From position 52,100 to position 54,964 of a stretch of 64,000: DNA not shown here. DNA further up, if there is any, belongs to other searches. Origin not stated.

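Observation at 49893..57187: Translationally coupled nuoE-nuoF-nuoG-like-nfnA-nfnB operon: candidate five-subunit electron-bifurcating complex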

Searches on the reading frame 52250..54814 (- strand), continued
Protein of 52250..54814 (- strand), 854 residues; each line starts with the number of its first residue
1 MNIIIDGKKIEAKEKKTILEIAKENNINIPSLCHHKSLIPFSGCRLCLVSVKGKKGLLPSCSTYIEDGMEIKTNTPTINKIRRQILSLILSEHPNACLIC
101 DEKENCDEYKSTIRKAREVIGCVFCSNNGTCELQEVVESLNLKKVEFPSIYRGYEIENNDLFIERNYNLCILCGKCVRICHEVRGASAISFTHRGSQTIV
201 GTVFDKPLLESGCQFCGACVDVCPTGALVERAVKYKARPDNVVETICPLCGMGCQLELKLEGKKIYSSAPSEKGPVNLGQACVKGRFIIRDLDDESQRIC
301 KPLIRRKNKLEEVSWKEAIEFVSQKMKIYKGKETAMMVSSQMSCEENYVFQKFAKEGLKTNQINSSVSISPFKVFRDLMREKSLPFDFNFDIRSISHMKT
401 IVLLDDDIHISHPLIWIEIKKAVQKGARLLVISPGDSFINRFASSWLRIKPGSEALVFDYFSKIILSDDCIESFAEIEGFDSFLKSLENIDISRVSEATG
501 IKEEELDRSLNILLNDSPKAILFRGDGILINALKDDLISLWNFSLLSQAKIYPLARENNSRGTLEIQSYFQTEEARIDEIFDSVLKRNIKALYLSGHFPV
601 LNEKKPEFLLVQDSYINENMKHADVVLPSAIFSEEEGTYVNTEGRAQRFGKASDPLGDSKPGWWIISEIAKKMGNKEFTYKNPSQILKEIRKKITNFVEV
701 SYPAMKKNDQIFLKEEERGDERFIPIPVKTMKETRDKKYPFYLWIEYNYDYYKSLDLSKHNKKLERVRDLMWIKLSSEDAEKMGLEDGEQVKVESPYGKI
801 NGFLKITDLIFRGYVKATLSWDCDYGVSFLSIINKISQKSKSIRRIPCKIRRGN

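Call 37: search_protein_representatives(protein=window:52250-54814:-)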
Query: 854 residues. Proteins with E-value up to 0.001 (for the whole library): 20077; up to 1e-10: 8905; up to 1e-30: 2074. The best 150 are listed.
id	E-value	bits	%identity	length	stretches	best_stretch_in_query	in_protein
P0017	7.0e-298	1006.9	52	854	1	2-852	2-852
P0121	2.4e-223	760.3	42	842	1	1-822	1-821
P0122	1.2e-208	711.7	40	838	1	1-814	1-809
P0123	7.4e-208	709.1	43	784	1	3-769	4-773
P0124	1.4e-205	701.6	41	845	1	1-853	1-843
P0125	2.9e-205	700.5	43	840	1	2-824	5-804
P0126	9.4e-202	688.9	41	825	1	1-818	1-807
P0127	1.8e-197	674.7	39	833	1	1-818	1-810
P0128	1.3e-196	671.9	37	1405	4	2-818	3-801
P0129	2.7e-189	647.7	40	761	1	1-767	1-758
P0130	1.5e-184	631.9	40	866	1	2-829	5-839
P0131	6.1e-184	630.0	39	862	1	1-822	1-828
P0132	3.8e-182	624.0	41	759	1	1-696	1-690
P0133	4.0e-181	620.7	41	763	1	1-768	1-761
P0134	5.5e-181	620.2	39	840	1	1-822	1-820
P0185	5.0e-120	418.5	35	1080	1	3-704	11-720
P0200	1.9e-114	400.1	33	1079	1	3-700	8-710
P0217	2.3e-110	386.6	35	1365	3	207-567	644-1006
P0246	1.0e-104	367.9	37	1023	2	3-433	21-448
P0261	6.4e-101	355.3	36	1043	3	4-439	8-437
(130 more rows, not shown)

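Call 38: search_protein_families(library=pfam, proteins=[P0128, P0185, P0200, P0217, P0246, P0261], max_evalue=1e-8)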
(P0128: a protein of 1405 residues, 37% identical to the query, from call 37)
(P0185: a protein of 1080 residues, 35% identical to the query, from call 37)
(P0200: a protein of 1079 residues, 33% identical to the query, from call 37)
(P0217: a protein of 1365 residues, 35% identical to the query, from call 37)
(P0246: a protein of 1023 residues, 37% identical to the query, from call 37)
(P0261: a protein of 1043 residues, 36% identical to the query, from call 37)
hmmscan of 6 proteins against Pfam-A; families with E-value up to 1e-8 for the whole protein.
P0128 (1405 aa): 10 families
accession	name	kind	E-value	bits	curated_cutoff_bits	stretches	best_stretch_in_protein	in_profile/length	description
PF00384.28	Molybdopterin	-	4.2e-122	408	24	3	272-677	1-352/353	Molybdopterin oxidoreductase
PF13510.11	Fer2_4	-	8.4e-42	141.6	22.8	2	835-909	4-81/82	2Fe-2S iron-sulfur cluster binding domain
PF10588.14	NADH-G_4Fe-4S_3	-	1.2e-36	124.4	27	2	83-122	1-40/40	NADH-ubiquinone oxidoreductase-G iron-sulfur binding region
PF22117.2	Fer4_Nqo3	-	3.1e-26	91.8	27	2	971-1035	3-67/67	NADH-quinone oxidoreductase subunit 3, ferredoxin-like domain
PF04879.21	Molybdop_Fe4S4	-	5.9e-25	87.4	22.7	2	215-269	1-55/55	Molybdopterin oxidoreductase Fe4S4 domain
PF01568.27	Molydop_binding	-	4.9e-19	68.8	26.8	1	725-820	2-99/110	Molydopterin dinucleotide binding domain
PF00037.32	Fer4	-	1.9e-15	56.4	21.1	0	1018-1035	7-24/24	4Fe-4S binding domain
PF12838.12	Fer4_7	-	4.5e-15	56.3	27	1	978-1033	1-52/52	4Fe-4S dicluster domain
PF14697.11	Fer4_21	-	8.8e-11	42.2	35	0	975-1033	4-56/59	4Fe-4S dicluster domain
PF12837.12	Fer4_6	-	2.8e-09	36.9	25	0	972-991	2-21/24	4Fe-4S binding domain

P0185 (1080 aa): 6 families
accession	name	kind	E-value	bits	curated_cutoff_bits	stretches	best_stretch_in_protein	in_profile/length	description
PF00384.28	Molybdopterin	-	4.4e-33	115.2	24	1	306-684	1-352/353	Molybdopterin oxidoreductase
PF13510.11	Fer2_4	-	9.1e-18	64.5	22.8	1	11-82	6-80/82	2Fe-2S iron-sulfur cluster binding domain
PF10588.14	NADH-G_4Fe-4S_3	-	4.4e-13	49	27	0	90-115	1-26/40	NADH-ubiquinone oxidoreductase-G iron-sulfur binding region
PF10418.14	DHODB_Fe-S_bind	-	4.6e-12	45.9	23.9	1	1003-1042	2-40/41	Iron-sulfur cluster binding domain of dihydroorotate dehydrogenase B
PF22117.2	Fer4_Nqo3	-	5.5e-11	42.9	27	1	169-236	2-66/67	NADH-quinone oxidoreductase subunit 3, ferredoxin-like domain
PF04879.21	Molybdop_Fe4S4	-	5.5e-09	36.3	22.7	1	250-302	3-55/55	Molybdopterin oxidoreductase Fe4S4 domain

P0200 (1079 aa): 4 families
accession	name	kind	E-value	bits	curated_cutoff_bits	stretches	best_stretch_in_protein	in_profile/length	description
PF00384.28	Molybdopterin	-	1.3e-27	97.2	24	1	303-677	1-350/353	Molybdopterin oxidoreductase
PF13510.11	Fer2_4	-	6.4e-17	61.8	22.8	1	7-80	5-81/82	2Fe-2S iron-sulfur cluster binding domain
PF10418.14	DHODB_Fe-S_bind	-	8.4e-12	45.1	23.9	1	1001-1041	1-40/41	Iron-sulfur cluster binding domain of dihydroorotate dehydrogenase B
PF22117.2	Fer4_Nqo3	-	2e-11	44.3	27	1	167-234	3-67/67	NADH-quinone oxidoreductase subunit 3, ferredoxin-like domain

P0217 (1365 aa): 9 families
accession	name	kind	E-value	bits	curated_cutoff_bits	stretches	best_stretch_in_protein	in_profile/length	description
PF00384.28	Molybdopterin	-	2.3e-83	280.6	24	1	735-1169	1-352/353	Molybdopterin oxidoreductase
PF01568.27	Molydop_binding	-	6.1e-38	129.7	26.8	1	1253-1358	1-109/110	Molydopterin dinucleotide binding domain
PF07992.20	Pyr_redox_2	-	1.7e-31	110.2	26.1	1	268-557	2-291/291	Pyridine nucleotide-disulphide oxidoreductase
PF04879.21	Molybdop_Fe4S4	-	2.6e-19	69.4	22.7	1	678-727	2-51/55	Molybdopterin oxidoreductase Fe4S4 domain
PF14691.11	Fer4_20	-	8.5e-18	64.7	25.8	1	176-251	31-108/113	Dihydroprymidine dehydrogenase domain II, 4Fe-4S cluster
PF13510.11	Fer2_4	-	3.3e-14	53.1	22.8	1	5-85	2-81/82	2Fe-2S iron-sulfur cluster binding domain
PF00070.33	Pyr_redox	-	6e-13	49.6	22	0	268-343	1-67/82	Pyridine nucleotide-disulphide oxidoreductase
PF13450.12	NAD_binding_8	-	1.1e-10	42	21.9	1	271-306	1-36/68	NAD(P)-binding Rossmann-like domain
PF01266.30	DAO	-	8.5e-09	35.8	27.9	0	269-303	2-37/353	FAD dependent oxidoreductase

P0246 (1023 aa): 4 families
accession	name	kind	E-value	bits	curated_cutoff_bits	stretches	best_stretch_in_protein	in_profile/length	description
PF00384.28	Molybdopterin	-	2.9e-31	109.2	24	1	318-628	1-351/353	Molybdopterin oxidoreductase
PF13510.11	Fer2_4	-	7.9e-14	51.9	22.8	1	18-91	3-78/82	2Fe-2S iron-sulfur cluster binding domain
PF10418.14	DHODB_Fe-S_bind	-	6.8e-12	45.4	23.9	1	942-983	1-40/41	Iron-sulfur cluster binding domain of dihydroorotate dehydrogenase B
PF22117.2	Fer4_Nqo3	-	5.9e-10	39.6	27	1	185-249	6-67/67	NADH-quinone oxidoreductase subunit 3, ferredoxin-like domain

P0261 (1043 aa): 8 families
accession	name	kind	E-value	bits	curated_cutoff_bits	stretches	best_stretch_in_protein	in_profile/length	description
PF00384.28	Molybdopterin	-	7.1e-34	117.8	24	1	303-613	1-353/353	Molybdopterin oxidoreductase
PF00037.32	Fer4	-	1.1e-18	66.6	21.1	0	927-947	2-22/24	4Fe-4S binding domain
PF12838.12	Fer4_7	-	2.7e-15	57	27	1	891-947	1-52/52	4Fe-4S dicluster domain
PF13510.11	Fer2_4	-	1.2e-11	44.9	22.8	1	7-79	6-80/82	2Fe-2S iron-sulfur cluster binding domain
PF14697.11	Fer4_21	-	1.3e-11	44.9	35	0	886-946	2-55/59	4Fe-4S dicluster domain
PF13187.11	Fer4_9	-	1.5e-11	44.6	27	0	177-233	2-50/52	4Fe-4S dicluster domain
PF12837.12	Fer4_6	-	5.7e-10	39.1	25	0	169-189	1-21/24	4Fe-4S binding domain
PF22117.2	Fer4_Nqo3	-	2.6e-09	37.6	27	0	168-234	2-65/67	NADH-quinone oxidoreductase subunit 3, ferredoxin-like domain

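Call 41: list_cluster_members(proteins=[P0185, P0200, P0246, P0121, P0122, P0124, P0130, P0128])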
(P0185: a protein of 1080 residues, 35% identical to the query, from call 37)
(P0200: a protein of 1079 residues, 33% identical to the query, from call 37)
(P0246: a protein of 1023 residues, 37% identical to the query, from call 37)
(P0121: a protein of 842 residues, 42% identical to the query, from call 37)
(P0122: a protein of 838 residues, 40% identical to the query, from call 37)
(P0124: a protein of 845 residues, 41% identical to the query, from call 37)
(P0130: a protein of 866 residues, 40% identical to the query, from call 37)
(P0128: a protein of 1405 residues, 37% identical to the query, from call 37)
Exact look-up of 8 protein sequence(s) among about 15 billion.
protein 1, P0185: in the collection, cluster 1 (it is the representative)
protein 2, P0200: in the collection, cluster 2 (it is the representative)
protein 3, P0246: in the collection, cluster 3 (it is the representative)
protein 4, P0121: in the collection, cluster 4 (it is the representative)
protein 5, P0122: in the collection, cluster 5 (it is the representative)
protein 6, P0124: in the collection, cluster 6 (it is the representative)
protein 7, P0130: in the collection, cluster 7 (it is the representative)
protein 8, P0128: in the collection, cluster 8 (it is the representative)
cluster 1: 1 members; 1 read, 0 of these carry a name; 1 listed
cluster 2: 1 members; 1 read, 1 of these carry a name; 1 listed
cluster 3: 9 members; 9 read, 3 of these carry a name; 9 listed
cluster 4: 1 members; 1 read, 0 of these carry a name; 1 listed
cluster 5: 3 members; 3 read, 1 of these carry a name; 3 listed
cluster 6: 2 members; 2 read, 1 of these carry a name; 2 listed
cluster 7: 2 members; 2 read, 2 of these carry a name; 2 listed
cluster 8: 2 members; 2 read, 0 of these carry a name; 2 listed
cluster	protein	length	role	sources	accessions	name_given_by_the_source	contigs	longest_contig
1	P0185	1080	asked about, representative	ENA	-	-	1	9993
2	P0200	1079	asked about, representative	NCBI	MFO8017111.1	MAG: sulfide/dihydroorotate dehydrogenase-like FAD/NAD-binding protein [Promethearchaeia ...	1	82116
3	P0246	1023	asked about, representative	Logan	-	-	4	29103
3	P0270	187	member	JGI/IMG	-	NAD(P)H-flavin reductase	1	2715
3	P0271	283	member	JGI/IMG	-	NAD(P)H-flavin reductase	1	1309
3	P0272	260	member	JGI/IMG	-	NAD(P)H-flavin reductase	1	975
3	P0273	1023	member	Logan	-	-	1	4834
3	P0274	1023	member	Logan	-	-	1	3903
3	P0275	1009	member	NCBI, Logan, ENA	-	-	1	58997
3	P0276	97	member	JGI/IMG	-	-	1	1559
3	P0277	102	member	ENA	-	-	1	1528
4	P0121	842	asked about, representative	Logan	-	-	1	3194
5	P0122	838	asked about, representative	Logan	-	-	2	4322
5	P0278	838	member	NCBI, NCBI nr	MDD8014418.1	MAG: molybdopterin-dependent oxidoreductase [Acidobacteriota bacterium] | molybdopterin-dependent oxidoreductase [Acidobacteriota bacterium]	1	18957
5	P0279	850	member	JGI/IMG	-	-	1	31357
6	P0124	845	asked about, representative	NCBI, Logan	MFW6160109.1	MAG: molybdopterin-dependent oxidoreductase [Acidobacteriota bacterium]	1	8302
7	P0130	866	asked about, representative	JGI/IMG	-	predicted molibdopterin-dependent oxidoreductase YjgC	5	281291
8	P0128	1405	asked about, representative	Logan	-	-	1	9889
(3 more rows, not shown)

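Call 43: find_related_loci(query=A1, collection=genome_contigs, flank=8000)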
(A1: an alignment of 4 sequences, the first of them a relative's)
Query A1 (1079 aa) in genome_contigs; peptide patterns used: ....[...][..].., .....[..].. (x = any residue, [..] = any of these).
599 stretches matched a pattern (row limit reached: there are more); 537 encode a relative of the query (tblastn E <= 1e-3); the best 80 are kept; 80 distinct loci.
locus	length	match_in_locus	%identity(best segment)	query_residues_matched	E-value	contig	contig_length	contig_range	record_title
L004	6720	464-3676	46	1-1078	0e+0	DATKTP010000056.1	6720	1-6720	MAG TPA_asm: Candidatus Deferrimicrobium sp. isolate SMAG_U14084 k141_988455, whole genome shotgun sequence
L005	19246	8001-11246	45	1-1079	0e+0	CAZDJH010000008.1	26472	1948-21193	MAG TPA_asm: uncultured archaeon isolate SRP141376_co4_317 genome assembly, contig: NODE_3311_length_26472_cov_4.233751,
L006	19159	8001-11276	43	4-1071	0e+0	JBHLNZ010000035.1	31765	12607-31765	MAG: Promethearchaeota archaeon isolate DZ2S.411 DZ2S.411@3933, whole genome shotgun sequence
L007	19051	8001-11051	43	8-1069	0e+0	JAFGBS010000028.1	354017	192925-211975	MAG: Promethearchaeota archaeon isolate Zod_Metabat.1044 k87_10716228, whole genome shotgun sequence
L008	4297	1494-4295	42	10-943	0e+0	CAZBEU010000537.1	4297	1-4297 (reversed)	MAG TPA_asm: uncultured archaeon isolate SRP185410_co1_420 genome assembly, contig: k141_419633, whole genome shotgun se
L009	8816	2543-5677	33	8-1051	0e+0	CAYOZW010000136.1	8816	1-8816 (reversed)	MAG TPA_asm: uncultured Eubacteriales bacterium isolate binchicken_co81_511 genome assembly, contig: NODE_13590_length_8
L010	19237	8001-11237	100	1-1079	0e+0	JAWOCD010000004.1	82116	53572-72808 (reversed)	MAG: Promethearchaeia archaeon isolate BLK3-3.bin.73 k191_2084345, whole genome shotgun sequence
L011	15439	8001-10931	32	10-1053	4e-165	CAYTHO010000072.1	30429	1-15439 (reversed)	MAG TPA_asm: uncultured Anaerolineaceae bacterium isolate SRP167436_co1_223 genome assembly, contig: NODE_2156_length_30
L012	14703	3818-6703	31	10-1067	3e-154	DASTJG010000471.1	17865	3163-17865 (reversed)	MAG TPA_asm: Anaerolineales bacterium isolate SMAG_U1430 k141_285855, whole genome shotgun sequence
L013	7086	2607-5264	48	1-1078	2e-147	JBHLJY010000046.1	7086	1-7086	MAG: Candidatus Hodarchaeota archaeon isolate DZ1B.199 DZ1B.199@43178, whole genome shotgun sequence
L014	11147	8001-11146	33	8-1059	0e+0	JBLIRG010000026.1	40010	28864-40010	MAG: Thermoplasmatota archaeon isolate MG1_202111_bin_239 MG1_202111_bin_239_scaffold_26, whole genome shotgun sequence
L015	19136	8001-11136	35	8-1068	0e+0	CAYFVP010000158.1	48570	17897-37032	MAG TPA_asm: uncultured Thermoplasmatales archaeon isolate ERP108616_co1_160 genome assembly, contig: k119_1213814, whol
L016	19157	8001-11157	34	4-1070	0e+0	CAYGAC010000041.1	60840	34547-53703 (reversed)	MAG TPA_asm: uncultured Thermoplasmatales archaeon isolate ERP108616_co1_401 genome assembly, contig: k119_1538469, whol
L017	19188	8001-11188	33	5-1068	0e+0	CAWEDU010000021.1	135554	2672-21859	MAG: uncultured Thermoplasmatales archaeon isolate MFD03804.bin.2.29 genome assembly, contig: contig_92477, whole genome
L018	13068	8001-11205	35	3-1067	0e+0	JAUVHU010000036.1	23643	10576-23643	MAG: Desulfobacteraceae bacterium isolate CSMAG_410 CSMAG_410_k141_200488_length_23643_cov_18.9039, whole genome shotgun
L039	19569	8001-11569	33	7-1067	8e-124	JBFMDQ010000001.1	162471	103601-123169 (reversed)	MAG: Nitrospirota bacterium isolate MAG223 MAG223_1, whole genome shotgun sequence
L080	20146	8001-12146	32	8-1067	8e-117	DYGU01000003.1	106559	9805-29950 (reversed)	MAG TPA_asm: Dehalococcoides mccartyi isolate BE2012_46_32 Afr_mines_BE2012_100_length_106559_cov_13_225973, whole genom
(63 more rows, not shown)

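Call 53: search_protein_families(library=pfam, proteins=[L080:10788-11282:+, L080:13711-16302:+, L080:3278-3961:+, L080:18392-19594:+, L080:8130-10778:+, L080:3979-4623:-, L080:4913-5407:-, L080:16280-16624:+, L080:16649-17029:+], max_evalue=0.00001)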
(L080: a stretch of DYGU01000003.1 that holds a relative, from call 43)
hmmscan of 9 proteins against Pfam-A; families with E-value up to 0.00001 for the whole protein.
L080:10788-11282:+ (164 aa): 0 families

L080:13711-16302:+ (863 aa): 5 families
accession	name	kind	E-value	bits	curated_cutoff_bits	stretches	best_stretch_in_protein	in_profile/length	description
PF00488.27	MutS_V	-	1.7e-84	282.9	30.2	1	605-794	1-188/188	MutS domain V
PF05192.23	MutS_III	-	1.6e-48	166.1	34.1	1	262-552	1-194/194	MutS domain III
PF01624.25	MutS_I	-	1.1e-40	138.7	20.6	1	5-113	1-111/113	MutS domain I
PF05190.23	MutS_IV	-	5e-28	97.6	22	1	421-511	1-91/92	MutS family domain IV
PF05188.22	MutS_II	-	3.3e-22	79.7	25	1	123-245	1-132/133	MutS domain II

L080:3278-3961:+ (227 aa): 2 families
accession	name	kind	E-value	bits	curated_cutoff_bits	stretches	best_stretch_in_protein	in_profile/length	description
PF00753.33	Lactamase_B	-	5.4e-23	82.4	22.7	1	27-200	8-196/196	Metallo-beta-lactamase superfamily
PF19583.5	ODP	-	8.2e-08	32.8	27.2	1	25-169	3-139/194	ODP family beta lactamase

L080:18392-19594:+ (400 aa): 1 family
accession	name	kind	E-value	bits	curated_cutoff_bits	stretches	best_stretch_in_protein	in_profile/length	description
PF01960.23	ArgJ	-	5e-147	490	32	1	22-400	3-377/377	ArgJ family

L080:8130-10778:+ (882 aa): 7 families
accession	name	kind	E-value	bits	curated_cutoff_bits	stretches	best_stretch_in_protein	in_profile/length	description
PF00384.28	Molybdopterin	-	2.1e-83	280.7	24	1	267-686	1-353/353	Molybdopterin oxidoreductase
PF01568.27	Molydop_binding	-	1.6e-32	112.2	26.8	1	769-874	1-108/110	Molydopterin dinucleotide binding domain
PF10588.14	NADH-G_4Fe-4S_3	-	5e-13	48.8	27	1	37-62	1-26/40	NADH-ubiquinone oxidoreductase-G iron-sulfur binding region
PF22117.2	Fer4_Nqo3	-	6.6e-11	42.7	27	1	116-183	2-66/67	NADH-quinone oxidoreductase subunit 3, ferredoxin-like domain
PF12838.12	Fer4_7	-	2.2e-09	38.1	27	1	125-182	2-52/52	4Fe-4S dicluster domain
PF04879.21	Molybdop_Fe4S4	-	4.5e-09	36.6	22.7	1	196-258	2-50/55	Molybdopterin oxidoreductase Fe4S4 domain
PF00037.32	Fer4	-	8.3e-09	35.3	21.1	0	168-183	8-23/24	4Fe-4S binding domain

L080:3979-4623:- (214 aa): 1 family
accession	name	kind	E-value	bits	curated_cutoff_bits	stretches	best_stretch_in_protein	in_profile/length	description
PF00625.27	Guanylate_kin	-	5.5e-37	127.6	25.2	1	27-206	4-181/182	Guanylate kinase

L080:4913-5407:- (164 aa): 1 family
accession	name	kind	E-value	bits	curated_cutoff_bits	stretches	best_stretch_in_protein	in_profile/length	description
PF02645.21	DegV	-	4.6e-35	121.8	27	2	4-79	2-78/280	Uncharacterised protein, DegV family COG1307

L080:16280-16624:+ (114 aa): 1 family
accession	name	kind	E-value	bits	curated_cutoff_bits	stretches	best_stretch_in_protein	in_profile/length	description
PF02596.20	DUF169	-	9e-19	68.6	27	1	10-112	2-100/209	Uncharacterised ArCR, COG2043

L080:16649-17029:+ (126 aa): 0 families
